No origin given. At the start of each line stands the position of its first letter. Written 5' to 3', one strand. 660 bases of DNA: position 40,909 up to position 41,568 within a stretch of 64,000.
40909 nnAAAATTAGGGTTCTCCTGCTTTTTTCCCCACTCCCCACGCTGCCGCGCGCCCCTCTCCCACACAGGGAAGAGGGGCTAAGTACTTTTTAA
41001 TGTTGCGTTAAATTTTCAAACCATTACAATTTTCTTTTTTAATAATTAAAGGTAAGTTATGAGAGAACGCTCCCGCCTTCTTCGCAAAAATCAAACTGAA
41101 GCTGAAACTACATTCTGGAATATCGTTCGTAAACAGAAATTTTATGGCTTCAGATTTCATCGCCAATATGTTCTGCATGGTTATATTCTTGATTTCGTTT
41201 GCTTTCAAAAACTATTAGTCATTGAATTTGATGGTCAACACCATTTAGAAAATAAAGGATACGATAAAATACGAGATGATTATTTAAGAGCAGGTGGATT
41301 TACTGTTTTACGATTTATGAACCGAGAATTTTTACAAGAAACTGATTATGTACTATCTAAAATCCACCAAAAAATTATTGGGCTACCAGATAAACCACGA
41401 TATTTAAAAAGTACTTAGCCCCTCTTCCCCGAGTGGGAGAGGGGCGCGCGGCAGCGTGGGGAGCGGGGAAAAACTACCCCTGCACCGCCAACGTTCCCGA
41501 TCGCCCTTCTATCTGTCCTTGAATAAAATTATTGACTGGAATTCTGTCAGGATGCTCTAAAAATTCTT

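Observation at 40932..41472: DUF559 (VSR-like) nuclease gene enclosed by ~66-bp, ~94%-identical inverted repeats that are each internally palindromic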

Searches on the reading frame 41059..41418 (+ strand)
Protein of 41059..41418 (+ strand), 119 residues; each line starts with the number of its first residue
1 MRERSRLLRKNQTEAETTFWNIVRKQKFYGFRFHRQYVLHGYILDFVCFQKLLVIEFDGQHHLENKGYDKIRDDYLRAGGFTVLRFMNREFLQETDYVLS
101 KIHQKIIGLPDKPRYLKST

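Call 7: search_protein_families(library=pfam, proteins=[window:41059-41418:+])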
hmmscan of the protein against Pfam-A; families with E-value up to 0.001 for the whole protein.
window:41059-41418:+ (119 aa): 2 families
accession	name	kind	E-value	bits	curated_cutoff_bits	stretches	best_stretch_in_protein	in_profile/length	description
PF04480.18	DUF559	-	1.4e-34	118.7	20.6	1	2-106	4-108/109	Protein of unknown function (DUF559)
PF18741.7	MTES_1575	-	5e-08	33.4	38.2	1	29-106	12-96/96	REase_MTES_1575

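Call 8: search_protein_families(library=ncbifam, proteins=[window:41059-41418:+])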
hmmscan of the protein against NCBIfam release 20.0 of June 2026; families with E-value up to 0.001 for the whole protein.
window:41059-41418:+ (119 aa): 1 family
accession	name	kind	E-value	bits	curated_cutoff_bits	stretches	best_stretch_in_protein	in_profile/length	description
NF007294.0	PRK09767.1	equivalog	2.3e-20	72.8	218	1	4-106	8-110/117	DUF559 domain-containing protein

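Call 10: find_homologous_proteins(query=window:41059-41415:+)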
Query window:41059-41415:+ (119 aa): 9 proteins with E <= 0.001 among 10 candidates.
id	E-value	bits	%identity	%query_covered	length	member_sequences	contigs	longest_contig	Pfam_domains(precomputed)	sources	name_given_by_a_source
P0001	3.3e-75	268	100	100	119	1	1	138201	PF04480.19,PF18741.8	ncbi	-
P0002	2.1e-57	210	82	98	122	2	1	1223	PF04480.19,PF18741.8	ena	-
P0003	3.3e-54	200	77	98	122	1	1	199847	PF04480.19,PF18741.8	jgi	-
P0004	2.5e-52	194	74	97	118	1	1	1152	PF04480.19,PF18741.8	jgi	jgi:very-short-patch-repair endonuclease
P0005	2.6e-52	194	76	96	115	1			PF04480.19,PF18741.8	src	-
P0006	1.1e-49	185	71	97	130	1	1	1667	PF04480.19,PF18741.8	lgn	-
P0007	1.3e-48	182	70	97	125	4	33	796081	PF04480.19,PF18741.8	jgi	jgi:very-short-patch-repair endonuclease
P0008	1.6e-37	146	65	100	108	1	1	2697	PF04480.19,PF18741.8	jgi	jgi:very-short-patch-repair endonuclease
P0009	2.5e-33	132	65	71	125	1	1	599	PF04480.19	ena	-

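Call 15: find_encoding_contigs(protein=P0001, flank=3000, max_places=3)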
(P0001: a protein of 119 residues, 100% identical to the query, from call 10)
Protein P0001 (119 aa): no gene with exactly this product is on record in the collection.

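Call 21: find_encoding_contigs(protein=P0003, flank=3000, max_places=3)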
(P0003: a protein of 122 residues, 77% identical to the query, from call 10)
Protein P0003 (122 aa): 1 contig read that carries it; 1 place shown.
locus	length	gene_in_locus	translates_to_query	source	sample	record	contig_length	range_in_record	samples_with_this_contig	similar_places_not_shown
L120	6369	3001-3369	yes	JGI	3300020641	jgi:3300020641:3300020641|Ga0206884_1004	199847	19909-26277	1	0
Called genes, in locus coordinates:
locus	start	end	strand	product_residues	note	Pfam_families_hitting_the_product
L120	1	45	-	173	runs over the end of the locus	-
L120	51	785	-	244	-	PF00378:ECH_1, PF16113:ECH_2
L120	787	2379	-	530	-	PF01039:Carboxyl_trans, PF03255:ACCA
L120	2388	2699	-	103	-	-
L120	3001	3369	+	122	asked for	PF04480:DUF559, PF18741:MTES_1575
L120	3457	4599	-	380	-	PF00108:Thiolase_N, PF02803:Thiolase_C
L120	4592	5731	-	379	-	PF02771:Acyl-CoA_dh_N, PF02770:Acyl-CoA_dh_M, PF00441:Acyl-CoA_dh_1, PF08028:Acyl-CoA_dh_2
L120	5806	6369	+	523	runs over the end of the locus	PF00795:CN_hydrolase, PF02540:NAD_synthase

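Call 22: find_encoding_contigs(protein=P0007, flank=3000, max_places=10)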
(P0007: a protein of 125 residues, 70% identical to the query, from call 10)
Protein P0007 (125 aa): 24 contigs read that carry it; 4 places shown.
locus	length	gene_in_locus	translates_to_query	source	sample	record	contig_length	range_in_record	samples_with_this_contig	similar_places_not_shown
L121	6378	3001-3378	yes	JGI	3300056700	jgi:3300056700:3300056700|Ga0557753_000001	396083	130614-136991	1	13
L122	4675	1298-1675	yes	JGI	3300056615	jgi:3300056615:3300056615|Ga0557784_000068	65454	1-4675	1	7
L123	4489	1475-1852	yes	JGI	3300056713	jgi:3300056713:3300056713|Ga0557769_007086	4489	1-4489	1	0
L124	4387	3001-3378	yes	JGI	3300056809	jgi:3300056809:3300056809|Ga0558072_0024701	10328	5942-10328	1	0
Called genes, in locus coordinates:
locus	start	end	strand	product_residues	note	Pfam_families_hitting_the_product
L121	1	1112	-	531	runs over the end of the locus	PF01807:Zn_ribbon_DnaG, PF08275:DNAG_N, PF01751:Toprim, PF13155:Toprim_2, PF13362:Toprim_3, PF13662:Toprim_4, PF10410:DnaB_bind, PF08278:DnaG_DnaB_bind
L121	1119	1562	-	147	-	PF09424:YqeY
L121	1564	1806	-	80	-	PF01165:Ribosomal_S21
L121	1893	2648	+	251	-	PF04402:SIMPL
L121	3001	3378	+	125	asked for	PF04480:DUF559, PF18741:MTES_1575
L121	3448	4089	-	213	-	PF01656:CbiA, PF13500:AAA_26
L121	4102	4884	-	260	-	PF01209:Ubie_methyltran, PF13489:Methyltransf_23, PF08241:Methyltransf_11, PF08242:Methyltransf_12, PF13649:Methyltransf_25, PF13847:Methyltransf_31, PF03141:Methyltransf_29 (weak)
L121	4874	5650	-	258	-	PF00561:Abhydrolase_1, PF12146:Hydrolase_4, PF12697:Abhydrolase_6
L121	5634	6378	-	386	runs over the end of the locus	PF00155:Aminotran_1_2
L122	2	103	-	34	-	?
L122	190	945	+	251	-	PF04402:SIMPL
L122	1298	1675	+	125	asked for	PF04480:DUF559, PF18741:MTES_1575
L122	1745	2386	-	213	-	PF01656:CbiA, PF13500:AAA_26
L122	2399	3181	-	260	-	PF01209:Ubie_methyltran, PF13489:Methyltransf_23, PF08241:Methyltransf_11, PF08242:Methyltransf_12, PF13649:Methyltransf_25, PF13847:Methyltransf_31, PF03141:Methyltransf_29 (weak)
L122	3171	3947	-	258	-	PF00561:Abhydrolase_1, PF12146:Hydrolase_4, PF12697:Abhydrolase_6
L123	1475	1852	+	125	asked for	PF04480:DUF559, PF18741:MTES_1575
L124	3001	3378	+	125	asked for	PF04480:DUF559, PF18741:MTES_1575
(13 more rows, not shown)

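Call 23: find_encoding_contigs(protein=P0002, flank=3000, max_places=3)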
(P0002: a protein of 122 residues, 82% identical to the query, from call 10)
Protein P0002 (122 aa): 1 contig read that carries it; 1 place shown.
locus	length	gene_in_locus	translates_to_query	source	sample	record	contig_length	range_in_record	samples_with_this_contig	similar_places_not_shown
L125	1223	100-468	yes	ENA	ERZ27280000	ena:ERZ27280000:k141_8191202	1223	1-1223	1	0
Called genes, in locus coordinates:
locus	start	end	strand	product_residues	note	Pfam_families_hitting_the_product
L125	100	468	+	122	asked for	PF04480:DUF559, PF18741:MTES_1575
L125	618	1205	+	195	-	-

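Call 39: find_related_loci(query=A2, collection=metagenome_contigs, flank=2500)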
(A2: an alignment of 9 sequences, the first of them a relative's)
Query A2 (119 aa) in metagenome_contigs; peptide patterns used: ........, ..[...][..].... (x = any residue, [..] = any of these).
126 stretches matched a pattern; 8 encode a relative of the query (tblastn E <= 1e-3); 8 distinct loci.
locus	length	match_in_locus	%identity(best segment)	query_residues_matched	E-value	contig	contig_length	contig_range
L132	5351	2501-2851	77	1-117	1e-59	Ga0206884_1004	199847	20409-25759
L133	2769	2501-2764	88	1-88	1e-49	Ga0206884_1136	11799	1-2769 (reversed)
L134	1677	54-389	40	1-113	2e-26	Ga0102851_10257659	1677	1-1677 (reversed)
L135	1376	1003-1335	42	1-108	3e-26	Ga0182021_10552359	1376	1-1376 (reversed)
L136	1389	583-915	41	1-108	6e-26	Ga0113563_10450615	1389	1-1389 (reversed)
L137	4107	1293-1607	41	1-106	2e-21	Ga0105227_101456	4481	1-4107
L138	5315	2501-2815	40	1-106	5e-18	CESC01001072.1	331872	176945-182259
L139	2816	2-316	40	1-106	5e-18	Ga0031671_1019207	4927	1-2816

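Call 54: find_encoding_contigs(protein=P0006, flank=1500, max_places=2)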
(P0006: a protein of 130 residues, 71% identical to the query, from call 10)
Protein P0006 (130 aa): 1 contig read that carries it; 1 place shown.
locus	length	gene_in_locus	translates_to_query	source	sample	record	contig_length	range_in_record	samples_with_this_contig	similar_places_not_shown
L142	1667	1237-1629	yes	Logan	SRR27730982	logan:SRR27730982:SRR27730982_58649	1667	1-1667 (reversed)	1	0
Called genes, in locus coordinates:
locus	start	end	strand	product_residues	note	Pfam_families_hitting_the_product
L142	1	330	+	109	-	?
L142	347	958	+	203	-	PF01810:LysE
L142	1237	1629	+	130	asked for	PF04480:DUF559, PF18741:MTES_1575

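Call 59: find_related_loci(query=A3, collection=viral_contigs, flank=1000)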
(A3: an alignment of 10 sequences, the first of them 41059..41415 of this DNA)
Query A3 (119 aa) in viral_contigs; peptide patterns used: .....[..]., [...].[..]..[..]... (x = any residue, [..] = any of these).
121 stretches matched a pattern; 6 encode a relative of the query (tblastn E <= 1e-3); 6 distinct loci.
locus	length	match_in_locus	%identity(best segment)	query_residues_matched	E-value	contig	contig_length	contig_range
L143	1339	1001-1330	39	2-110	9e-24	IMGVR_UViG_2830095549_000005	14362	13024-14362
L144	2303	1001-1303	38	1-102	4e-17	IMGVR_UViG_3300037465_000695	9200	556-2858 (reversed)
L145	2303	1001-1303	38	1-102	4e-17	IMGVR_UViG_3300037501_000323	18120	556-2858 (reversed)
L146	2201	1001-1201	42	42-106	2e-9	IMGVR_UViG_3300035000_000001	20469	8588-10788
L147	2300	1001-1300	32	8-99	6e-9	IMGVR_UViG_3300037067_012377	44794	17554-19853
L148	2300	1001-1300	32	8-99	1e-8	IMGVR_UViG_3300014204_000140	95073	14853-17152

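Call 63: search_solved_structures(query=window:41059-41415:+, max_evalue=1, show_alignments=2)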
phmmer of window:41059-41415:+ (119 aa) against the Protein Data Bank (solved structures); distinct sequences matched with E-value up to 1: 3.
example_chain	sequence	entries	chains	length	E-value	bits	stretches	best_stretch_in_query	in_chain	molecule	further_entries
3hrl_A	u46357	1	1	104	4.6e-21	78.3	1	12-104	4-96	Endonuclease-Like Protein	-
3mqt_A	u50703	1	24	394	0.43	13.8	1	46-87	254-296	Mandelate racemase/muconate lactonizing protein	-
6d2k_A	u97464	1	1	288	0.61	13.4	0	11-73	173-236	FERM, ARHGEF and pleckstrin domain-containing protein 2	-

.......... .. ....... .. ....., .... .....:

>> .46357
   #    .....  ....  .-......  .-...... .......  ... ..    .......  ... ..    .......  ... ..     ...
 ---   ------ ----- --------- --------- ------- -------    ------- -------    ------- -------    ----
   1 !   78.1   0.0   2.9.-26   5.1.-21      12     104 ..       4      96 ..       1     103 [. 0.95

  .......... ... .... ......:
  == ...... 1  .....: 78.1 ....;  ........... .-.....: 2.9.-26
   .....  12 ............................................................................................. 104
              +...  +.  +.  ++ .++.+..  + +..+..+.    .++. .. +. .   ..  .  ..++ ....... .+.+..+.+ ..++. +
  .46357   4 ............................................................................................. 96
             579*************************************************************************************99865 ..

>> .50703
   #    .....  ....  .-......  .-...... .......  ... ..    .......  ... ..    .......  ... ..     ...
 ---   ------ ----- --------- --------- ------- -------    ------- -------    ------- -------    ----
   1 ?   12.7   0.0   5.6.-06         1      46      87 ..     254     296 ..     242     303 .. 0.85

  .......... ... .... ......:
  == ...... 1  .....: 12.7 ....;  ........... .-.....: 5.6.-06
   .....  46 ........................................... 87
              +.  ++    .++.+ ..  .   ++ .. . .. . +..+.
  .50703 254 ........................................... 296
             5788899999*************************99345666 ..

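Call 64: search_protein_families(library=padloc, proteins=[window:41059-41415:+], max_evalue=0.01)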
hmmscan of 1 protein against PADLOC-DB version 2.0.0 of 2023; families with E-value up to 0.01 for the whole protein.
window:41059-41415:+ (119 aa): 0 families

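Call 65: search_protein_families(library=phrogs, proteins=[window:41059-41415:+], max_evalue=0.01)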
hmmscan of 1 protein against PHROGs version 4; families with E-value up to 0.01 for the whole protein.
window:41059-41415:+ (119 aa): 2 families
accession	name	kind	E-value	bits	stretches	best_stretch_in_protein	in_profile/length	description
phrog_559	-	DNA, RNA and nucleotide metabolism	5.7e-08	33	1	14-107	308-416/607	HNH endonuclease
phrog_33220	-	unknown function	6e-06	24.8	1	44-106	534-596/1558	-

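Call 68: list_cluster_members(proteins=[P0001, P0010, P0130])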
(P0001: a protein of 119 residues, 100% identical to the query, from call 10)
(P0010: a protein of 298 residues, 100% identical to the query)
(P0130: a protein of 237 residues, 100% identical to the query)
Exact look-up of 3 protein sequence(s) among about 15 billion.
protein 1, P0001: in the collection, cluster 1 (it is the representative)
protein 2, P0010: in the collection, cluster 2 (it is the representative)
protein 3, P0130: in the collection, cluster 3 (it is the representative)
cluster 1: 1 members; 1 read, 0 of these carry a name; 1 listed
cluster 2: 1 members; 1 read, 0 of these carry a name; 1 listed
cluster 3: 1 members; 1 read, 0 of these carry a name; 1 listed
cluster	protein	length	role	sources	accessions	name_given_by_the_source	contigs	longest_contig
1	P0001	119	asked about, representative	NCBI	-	-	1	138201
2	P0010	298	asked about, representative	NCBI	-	-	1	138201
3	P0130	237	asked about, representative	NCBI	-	-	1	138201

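Call 79: search_dna_similar(query=window:41059-41415:+, collection=plasmids, mode=protein, max_rows=40, rows=spread)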
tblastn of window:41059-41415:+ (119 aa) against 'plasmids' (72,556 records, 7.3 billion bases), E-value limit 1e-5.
Records with a match: 36; places in all: 39; records where one place covers at least 80% of the query: 32.
Best place of each record, by identity: <60% 36.
By first word of the organism name: Azospirillum 8; Deinococcus 5; Sinorhizobium 4; Pseudomonas 3; Neisseria 2; Pseudanabaena 2; Escherichia 2; Synechocystis 2; Picosynechococcus 2; Sphingomonas 2; and 4 more.
By predicted mobility (MOB-suite, as given by PLSDB): non-mobilizable 29; mobilizable 6; conjugative 1.
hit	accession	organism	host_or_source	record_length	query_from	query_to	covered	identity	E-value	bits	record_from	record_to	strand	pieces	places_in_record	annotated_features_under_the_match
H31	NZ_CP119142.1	Neisseria gonorrhoeae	Homo sapiens,whole organism,synovial ...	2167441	1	113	95%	39.8%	2e-21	95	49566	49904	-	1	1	none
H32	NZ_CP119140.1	Neisseria gonorrhoeae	Homo sapiens,whole organism,blood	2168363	1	113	95%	39.8%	2e-21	95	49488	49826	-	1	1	none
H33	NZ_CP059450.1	Azospirillum brasilense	Prokaryotes,soil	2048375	1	113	95%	39.8%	7e-18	84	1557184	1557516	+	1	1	none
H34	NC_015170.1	Deinococcus proteolyticus MRP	feces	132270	4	106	87%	42.7%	1e-15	78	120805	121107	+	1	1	endonuclease domain-containing protein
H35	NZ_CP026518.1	Deinococcus sp. NW-56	whole organism,water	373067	4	110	90%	41.1%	2e-13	72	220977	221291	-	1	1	DUF559 domain-containing protein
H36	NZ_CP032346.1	Azospirillum brasilense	soil sample,Agricultural field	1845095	1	114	96%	38.6%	5e-18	85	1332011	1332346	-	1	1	record has no annotation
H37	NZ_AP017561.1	Pseudanabaena sp. ABRG5-3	-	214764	5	113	92%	39.6%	3e-16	80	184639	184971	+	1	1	endonuclease domain-containing protein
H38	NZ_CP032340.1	Azospirillum brasilense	soil sample,Agricultural field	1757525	1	114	96%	37.7%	6e-18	85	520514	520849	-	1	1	none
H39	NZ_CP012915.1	Azospirillum brasilense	Digitaria eriantha,microbe,root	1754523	1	114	96%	37.7%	2e-17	83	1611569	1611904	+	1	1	none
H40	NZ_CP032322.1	Azospirillum argentinense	soil sample,Agricultural field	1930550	1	114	96%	36.8%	3e-16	80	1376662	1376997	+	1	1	record has no annotation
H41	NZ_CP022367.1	Azospirillum sp. TSH58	single cell,paddy soils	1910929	1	113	95%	37.2%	4e-16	79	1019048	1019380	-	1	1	record has no annotation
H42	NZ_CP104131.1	Sinorhizobium sp. K101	Phaseolus vulgaris,cell ...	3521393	1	108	91%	38.2%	2e-16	81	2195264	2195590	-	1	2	none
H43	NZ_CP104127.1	Sinorhizobium sp. M103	Phaseolus vulgaris,cell ...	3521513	1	108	91%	38.2%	2e-16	81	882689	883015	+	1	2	none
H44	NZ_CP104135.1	Sinorhizobium sp. C101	Phaseolus vulgaris,cell ...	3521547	1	108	91%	38.2%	2e-16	81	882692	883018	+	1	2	none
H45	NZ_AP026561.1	Deinococcus aetherius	-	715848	8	106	83%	41.4%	6e-15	76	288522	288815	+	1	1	endonuclease domain-containing protein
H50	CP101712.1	Synechocystis sp. B12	cell culture,mangrove water from the ...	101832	3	102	84%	40.0%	5e-17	82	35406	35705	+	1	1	endonuclease domain-containing protein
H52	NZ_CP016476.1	Picosynechococcus sp. PCC 7003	cell culture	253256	5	114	92%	36.0%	1e-14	76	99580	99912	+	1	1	endonuclease domain-containing protein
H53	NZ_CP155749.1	Sphingomonas parapaucimobilis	Chinese cabbage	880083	4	113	92%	35.5%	7e-14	73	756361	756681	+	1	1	DUF559 domain-containing protein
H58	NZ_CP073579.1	Photobacterium sp. GJ3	-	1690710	8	106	83%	36.9%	1e-8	58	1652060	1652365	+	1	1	record has no annotation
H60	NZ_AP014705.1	Methylobacterium aquaticum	-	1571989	9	102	79%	36.5%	5e-12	68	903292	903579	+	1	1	none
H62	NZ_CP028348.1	Novosphingobium sp. THN1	cell culture,surface water of Lake Taihu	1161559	5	102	82%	32.0%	1e-6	52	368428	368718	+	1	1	record has no annotation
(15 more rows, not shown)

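Call 80: get_annotated_region(hit=H31, flank=500)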
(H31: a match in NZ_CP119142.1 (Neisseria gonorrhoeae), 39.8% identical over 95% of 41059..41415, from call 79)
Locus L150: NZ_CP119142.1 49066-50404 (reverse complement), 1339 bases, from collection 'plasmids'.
description: Neisseria gonorrhoeae strain 2022NG-0032 plasmid p2022NG-0032_1, complete sequence
organism: Neisseria gonorrhoeae (NCBI taxid 485)
taxonomy: Bacteria; Pseudomonadota; Betaproteobacteria; Neisseriales; Neisseriaceae; Neisseria; Neisseria gonorrhoeae
host: -; source: Homo sapiens,whole organism,synovial fluid; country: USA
typing (MOB-suite, as given by PLSDB): non-mobilizable
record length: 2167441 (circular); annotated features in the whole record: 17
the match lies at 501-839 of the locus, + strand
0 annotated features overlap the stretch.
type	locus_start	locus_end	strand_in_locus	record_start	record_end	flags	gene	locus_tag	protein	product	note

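Call 81: get_annotated_region(hit=H33, flank=500)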
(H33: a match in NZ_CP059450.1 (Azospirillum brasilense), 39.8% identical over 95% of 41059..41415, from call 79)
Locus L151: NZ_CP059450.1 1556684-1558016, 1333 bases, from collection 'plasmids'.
description: Azospirillum brasilense strain 2020WEIHUA_K plasmid unnamed1, complete sequence
organism: Azospirillum brasilense (NCBI taxid 192)
taxonomy: Bacteria; Pseudomonadota; Alphaproteobacteria; Rhodospirillales; Azospirillaceae; Azospirillum; Azospirillum brasilense
host: -; source: Prokaryotes,soil; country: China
typing (MOB-suite, as given by PLSDB): mobilizable; replicon rep_cluster_622; relaxase MOBP
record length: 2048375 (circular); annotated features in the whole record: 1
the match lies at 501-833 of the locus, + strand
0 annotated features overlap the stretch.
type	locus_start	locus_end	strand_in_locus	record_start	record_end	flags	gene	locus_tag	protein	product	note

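Call 82: get_annotated_region(hit=H34, flank=500)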
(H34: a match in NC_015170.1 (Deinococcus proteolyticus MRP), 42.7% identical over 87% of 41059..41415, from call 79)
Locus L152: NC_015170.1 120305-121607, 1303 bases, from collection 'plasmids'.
description: Deinococcus proteolyticus MRP plasmid pDEIPR03, complete sequence
organism: Deinococcus proteolyticus MRP (NCBI taxid 693977)
taxonomy: Bacteria; Deinococcota; Deinococci; Deinococcales; Deinococcaceae; Deinococcus; Deinococcus proteolyticus; Deinococcus proteolyticus MRP
host: -; source: feces; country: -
typing (MOB-suite, as given by PLSDB): non-mobilizable; replicon rep_cluster_1658
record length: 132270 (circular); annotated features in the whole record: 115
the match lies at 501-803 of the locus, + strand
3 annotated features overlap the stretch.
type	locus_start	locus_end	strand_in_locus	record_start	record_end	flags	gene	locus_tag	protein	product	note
CDS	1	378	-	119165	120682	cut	hpaB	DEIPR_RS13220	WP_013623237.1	4-hydroxyphenylacetate 3-monooxygenase, oxygenase component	-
CDS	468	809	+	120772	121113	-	-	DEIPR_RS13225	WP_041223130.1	endonuclease domain-containing protein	-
CDS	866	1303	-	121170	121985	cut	-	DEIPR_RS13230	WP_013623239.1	NAD(P)-dependent oxidoreductase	-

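Call 83: get_annotated_region(hit=H37, flank=500)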
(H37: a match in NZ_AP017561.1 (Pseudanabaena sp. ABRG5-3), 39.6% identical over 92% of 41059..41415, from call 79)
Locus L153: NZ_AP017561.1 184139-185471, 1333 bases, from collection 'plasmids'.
description: Pseudanabaena sp. ABRG5-3 plasmid ABRG53a, complete sequence
organism: Pseudanabaena sp. ABRG5-3 (NCBI taxid 685565)
taxonomy: Bacteria; Cyanobacteriota; Cyanophyceae; Pseudanabaenales; Pseudanabaenaceae; Pseudanabaena; Pseudanabaena sp. ABRG5-3
host: -; source: -; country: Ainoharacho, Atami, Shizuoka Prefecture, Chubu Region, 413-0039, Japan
typing (MOB-suite, as given by PLSDB): mobilizable; relaxase MOBP
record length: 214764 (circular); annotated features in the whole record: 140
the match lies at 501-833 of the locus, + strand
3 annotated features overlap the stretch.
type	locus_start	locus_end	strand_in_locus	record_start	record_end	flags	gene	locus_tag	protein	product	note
CDS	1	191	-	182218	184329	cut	-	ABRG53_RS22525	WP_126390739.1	3'-5' exonuclease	-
CDS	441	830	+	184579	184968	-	-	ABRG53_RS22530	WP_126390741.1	endonuclease domain-containing protein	-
CDS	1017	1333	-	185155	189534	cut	-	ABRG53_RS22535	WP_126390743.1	hypothetical protein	-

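Call 84: get_annotated_region(hit=H42, flank=500)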
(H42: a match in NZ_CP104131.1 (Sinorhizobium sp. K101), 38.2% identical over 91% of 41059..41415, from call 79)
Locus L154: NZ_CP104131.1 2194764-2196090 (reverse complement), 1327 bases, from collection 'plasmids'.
description: Sinorhizobium sp. K101 plasmid pK101a, complete sequence
organism: Sinorhizobium sp. K101 (NCBI taxid 2976820)
taxonomy: Bacteria; Pseudomonadota; Alphaproteobacteria; Hyphomicrobiales; Rhizobiaceae; Sinorhizobium; Sinorhizobium sp. K101
host: -; source: Phaseolus vulgaris,cell culture,Phaseolus vulgaris nodule,nodule from plant grown in inoculum free soil; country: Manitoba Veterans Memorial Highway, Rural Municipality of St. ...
typing (MOB-suite, as given by PLSDB): non-mobilizable
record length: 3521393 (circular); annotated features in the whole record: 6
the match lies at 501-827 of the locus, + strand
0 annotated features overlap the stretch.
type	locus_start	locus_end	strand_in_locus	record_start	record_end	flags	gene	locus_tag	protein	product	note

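Call 85: get_annotated_region(hit=H50, flank=500)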
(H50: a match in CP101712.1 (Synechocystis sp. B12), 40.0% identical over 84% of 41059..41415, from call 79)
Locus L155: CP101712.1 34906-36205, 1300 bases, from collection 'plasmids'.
description: Synechocystis sp. B12 plasmid unnamed3, complete sequence
organism: Synechocystis sp. B12 (NCBI taxid 2764086)
taxonomy: Bacteria; Cyanobacteriota; Cyanophyceae; Synechococcales; Merismopediaceae; Synechocystis; Synechocystis sp. B12
host: -; source: cell culture,mangrove water from the port of Santos, Brazil; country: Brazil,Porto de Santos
typing (MOB-suite, as given by PLSDB): non-mobilizable
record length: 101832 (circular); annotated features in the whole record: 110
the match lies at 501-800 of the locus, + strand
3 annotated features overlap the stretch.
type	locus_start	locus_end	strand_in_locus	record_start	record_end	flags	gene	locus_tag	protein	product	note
CDS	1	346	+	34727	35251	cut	-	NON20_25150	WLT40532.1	DUF1156 domain-containing protein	-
CDS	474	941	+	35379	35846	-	-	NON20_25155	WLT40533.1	endonuclease domain-containing protein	-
CDS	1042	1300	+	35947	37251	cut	-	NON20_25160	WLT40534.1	hypothetical protein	-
